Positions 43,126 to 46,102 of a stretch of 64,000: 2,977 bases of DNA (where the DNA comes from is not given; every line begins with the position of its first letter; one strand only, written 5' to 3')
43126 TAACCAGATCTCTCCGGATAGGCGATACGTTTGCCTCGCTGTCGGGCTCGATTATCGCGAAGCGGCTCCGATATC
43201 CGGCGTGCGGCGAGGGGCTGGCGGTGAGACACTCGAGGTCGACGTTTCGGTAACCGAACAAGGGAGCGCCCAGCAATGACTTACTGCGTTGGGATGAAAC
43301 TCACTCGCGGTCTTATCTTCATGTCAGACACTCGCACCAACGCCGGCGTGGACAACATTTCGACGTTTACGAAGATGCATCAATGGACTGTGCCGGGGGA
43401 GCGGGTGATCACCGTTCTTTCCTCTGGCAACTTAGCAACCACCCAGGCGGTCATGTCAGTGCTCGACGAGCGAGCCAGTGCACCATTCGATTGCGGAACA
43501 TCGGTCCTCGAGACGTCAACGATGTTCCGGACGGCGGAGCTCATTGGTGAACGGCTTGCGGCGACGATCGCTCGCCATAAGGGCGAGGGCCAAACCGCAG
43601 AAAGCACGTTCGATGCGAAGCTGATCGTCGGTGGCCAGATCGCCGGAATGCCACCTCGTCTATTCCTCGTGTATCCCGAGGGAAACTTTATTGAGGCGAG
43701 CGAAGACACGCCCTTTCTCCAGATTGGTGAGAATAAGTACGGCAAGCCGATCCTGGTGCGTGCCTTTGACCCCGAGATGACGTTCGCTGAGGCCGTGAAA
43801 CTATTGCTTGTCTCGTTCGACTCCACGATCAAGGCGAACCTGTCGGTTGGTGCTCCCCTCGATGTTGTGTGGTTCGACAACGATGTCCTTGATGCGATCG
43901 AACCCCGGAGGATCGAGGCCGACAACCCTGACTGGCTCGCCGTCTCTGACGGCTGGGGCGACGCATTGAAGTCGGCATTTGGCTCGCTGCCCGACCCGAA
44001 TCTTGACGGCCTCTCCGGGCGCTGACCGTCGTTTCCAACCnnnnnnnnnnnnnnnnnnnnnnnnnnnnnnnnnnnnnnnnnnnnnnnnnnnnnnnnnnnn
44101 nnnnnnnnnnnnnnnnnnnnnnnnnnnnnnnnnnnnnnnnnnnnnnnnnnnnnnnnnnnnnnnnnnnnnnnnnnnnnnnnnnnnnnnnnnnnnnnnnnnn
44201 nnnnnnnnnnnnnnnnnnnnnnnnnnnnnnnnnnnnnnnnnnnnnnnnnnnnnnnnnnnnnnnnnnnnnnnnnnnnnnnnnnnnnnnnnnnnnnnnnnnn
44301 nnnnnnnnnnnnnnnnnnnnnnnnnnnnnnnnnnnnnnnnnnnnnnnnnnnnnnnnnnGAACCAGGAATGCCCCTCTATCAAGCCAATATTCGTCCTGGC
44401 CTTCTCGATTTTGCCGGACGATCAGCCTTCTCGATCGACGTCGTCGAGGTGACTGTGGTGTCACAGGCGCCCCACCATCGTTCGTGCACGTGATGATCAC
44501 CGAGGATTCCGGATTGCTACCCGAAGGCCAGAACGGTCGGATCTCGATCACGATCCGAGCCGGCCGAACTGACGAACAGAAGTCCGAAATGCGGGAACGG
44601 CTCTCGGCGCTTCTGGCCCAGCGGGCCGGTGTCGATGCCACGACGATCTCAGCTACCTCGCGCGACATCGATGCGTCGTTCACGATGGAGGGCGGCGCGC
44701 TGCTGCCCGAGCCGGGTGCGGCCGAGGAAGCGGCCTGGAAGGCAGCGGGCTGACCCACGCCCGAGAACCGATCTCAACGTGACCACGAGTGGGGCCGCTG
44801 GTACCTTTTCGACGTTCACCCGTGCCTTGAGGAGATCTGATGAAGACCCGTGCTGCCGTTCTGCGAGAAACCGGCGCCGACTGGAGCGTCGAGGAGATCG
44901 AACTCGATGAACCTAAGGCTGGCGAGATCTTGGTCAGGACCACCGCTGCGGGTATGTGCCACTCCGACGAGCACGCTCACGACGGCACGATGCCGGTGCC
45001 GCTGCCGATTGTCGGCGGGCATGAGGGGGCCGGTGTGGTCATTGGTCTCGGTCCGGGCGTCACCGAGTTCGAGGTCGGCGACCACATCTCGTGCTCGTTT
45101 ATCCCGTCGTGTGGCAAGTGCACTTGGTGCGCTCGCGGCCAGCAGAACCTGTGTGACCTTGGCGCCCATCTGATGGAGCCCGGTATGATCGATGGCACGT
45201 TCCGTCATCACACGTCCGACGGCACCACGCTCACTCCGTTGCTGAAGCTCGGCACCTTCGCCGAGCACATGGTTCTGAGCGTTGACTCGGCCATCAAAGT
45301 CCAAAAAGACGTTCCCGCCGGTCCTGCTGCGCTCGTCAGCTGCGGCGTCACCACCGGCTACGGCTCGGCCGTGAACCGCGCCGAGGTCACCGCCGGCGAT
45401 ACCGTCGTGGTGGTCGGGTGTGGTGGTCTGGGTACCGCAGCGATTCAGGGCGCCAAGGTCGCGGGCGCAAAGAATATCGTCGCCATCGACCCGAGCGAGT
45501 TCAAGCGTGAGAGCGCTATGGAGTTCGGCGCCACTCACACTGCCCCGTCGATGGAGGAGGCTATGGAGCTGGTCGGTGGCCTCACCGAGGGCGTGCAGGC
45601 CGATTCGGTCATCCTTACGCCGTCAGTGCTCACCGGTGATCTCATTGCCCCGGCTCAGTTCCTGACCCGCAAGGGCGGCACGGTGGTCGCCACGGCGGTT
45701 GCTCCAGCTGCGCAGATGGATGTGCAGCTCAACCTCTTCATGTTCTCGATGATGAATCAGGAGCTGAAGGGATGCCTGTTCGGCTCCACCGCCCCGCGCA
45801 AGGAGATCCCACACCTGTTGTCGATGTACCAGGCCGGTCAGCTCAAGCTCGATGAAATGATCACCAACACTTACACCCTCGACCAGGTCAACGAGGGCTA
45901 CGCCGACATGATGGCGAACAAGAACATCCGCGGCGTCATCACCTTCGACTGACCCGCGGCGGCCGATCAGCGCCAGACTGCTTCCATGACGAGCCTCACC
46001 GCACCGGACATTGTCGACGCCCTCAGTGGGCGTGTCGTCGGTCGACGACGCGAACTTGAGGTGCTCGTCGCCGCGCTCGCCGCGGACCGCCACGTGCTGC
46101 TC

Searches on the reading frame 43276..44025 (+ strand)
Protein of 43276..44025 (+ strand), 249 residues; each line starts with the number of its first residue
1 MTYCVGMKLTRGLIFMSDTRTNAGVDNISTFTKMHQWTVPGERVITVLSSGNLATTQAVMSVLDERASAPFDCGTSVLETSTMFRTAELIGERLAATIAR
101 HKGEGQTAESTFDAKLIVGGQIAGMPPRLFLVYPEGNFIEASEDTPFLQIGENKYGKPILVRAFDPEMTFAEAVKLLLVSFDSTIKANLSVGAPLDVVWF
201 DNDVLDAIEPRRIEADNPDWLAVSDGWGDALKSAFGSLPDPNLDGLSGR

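Call 43: search_protein_families(library=pfam, proteins=[window:43276-44025:+], max_evalue=0.05)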
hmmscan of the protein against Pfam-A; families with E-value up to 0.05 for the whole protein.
window:43276-44025:+ (249 aa): 1 family
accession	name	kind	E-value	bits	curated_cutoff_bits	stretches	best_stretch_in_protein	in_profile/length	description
PF00227.31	Proteasome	-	1.6e-06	28.4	22.4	1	110-198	101-187/189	Proteasome subunit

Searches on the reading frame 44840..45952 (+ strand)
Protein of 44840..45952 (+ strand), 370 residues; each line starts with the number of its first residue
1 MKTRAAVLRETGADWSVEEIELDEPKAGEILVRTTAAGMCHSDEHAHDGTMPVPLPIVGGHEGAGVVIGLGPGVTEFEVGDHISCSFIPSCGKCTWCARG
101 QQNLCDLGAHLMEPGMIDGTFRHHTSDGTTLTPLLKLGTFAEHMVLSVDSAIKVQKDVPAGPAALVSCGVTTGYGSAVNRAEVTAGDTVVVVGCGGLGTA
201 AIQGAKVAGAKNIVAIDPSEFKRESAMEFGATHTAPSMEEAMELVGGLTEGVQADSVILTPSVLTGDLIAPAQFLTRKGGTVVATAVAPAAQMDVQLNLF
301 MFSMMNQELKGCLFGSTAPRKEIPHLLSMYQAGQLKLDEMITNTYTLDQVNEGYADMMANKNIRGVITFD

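Call 27: search_protein_families(library=ncbifam, proteins=[window:44840-45952:+], max_evalue=0.00001)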
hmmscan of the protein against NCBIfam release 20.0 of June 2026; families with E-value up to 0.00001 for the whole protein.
window:44840-45952:+ (370 aa): 22 families
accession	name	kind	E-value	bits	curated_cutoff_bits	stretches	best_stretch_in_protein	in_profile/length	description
TIGR03989.1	Rxyl_3153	subfamily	3.2e-155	517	440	1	2-369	1-370/370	NDMA-dependent alcohol dehydrogenase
TIGR03451.1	mycoS_dep_FDH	equivalog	7e-71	238.9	512.9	1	4-368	3-357/358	S-(hydroxymethyl)mycothiol dehydrogenase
TIGR02818.1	adh_III_F_hyde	equivalog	5.2e-69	233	543.95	1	2-369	1-368/368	S-(hydroxymethyl)glutathione dehydrogenase/class III alcohol dehydrogenase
NF010344.0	PRK13771.1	subfamily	1.9e-35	122.5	349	2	4-124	2-121/334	putative alcohol dehydrogenase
NF041097.1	keto_inos_dh_IolM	equivalog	1.9e-35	122.3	450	1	14-362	39-382/389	scyllo-inosose 3-dehydrogenase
NF006940.0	PRK09422.1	equivalog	2.6e-34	118.7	344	2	4-105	2-103/338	alcohol dehydrogenase AdhP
TIGR00692.1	tdh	equivalog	6.8e-34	117.4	458.35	1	16-362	12-333/340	L-threonine 3-dehydrogenase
TIGR03366.1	HpnZ_proposed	hypoth_equivalog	2.1e-30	106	328.1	1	24-296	2-264/315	putative phosphonate catabolism associated alcohol dehydrogenase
NF041172.1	AcrlCoa_red_Thmprot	equivalog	3.6e-29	101.7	500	2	138-363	116-327/334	acryloyl-CoA reductase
NF003808.0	PRK05396.1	equivalog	2.2e-28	99.1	380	1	15-363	13-334/341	L-threonine 3-dehydrogenase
TIGR03201.1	dearomat_had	equivalog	1.9e-24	86.4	338.65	1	10-366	6-345/349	6-hydroxycyclohex-1-ene-1-carbonyl-CoA dehydrogenase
NF007489.0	PRK10083.1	equivalog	7.8e-24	84.3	376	1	8-352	5-318/339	Zn-dependent oxidoreductase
NF007642.0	PRK10309.1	equivalog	2.2e-22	79.8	550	2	137-259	114-234/347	galactitol-1-phosphate 5-dehydrogenase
NF047908.1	AldhRedAhr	equivalog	2.9e-22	79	470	1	7-361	8-326/335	NADPH-dependent aldehyde reductase Ahr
TIGR02824.1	quinone_pig3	subfamily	7.3e-21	74.5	296.8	2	126-362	80-317/325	putative NAD(P)H quinone oxidoreductase, PIG3 family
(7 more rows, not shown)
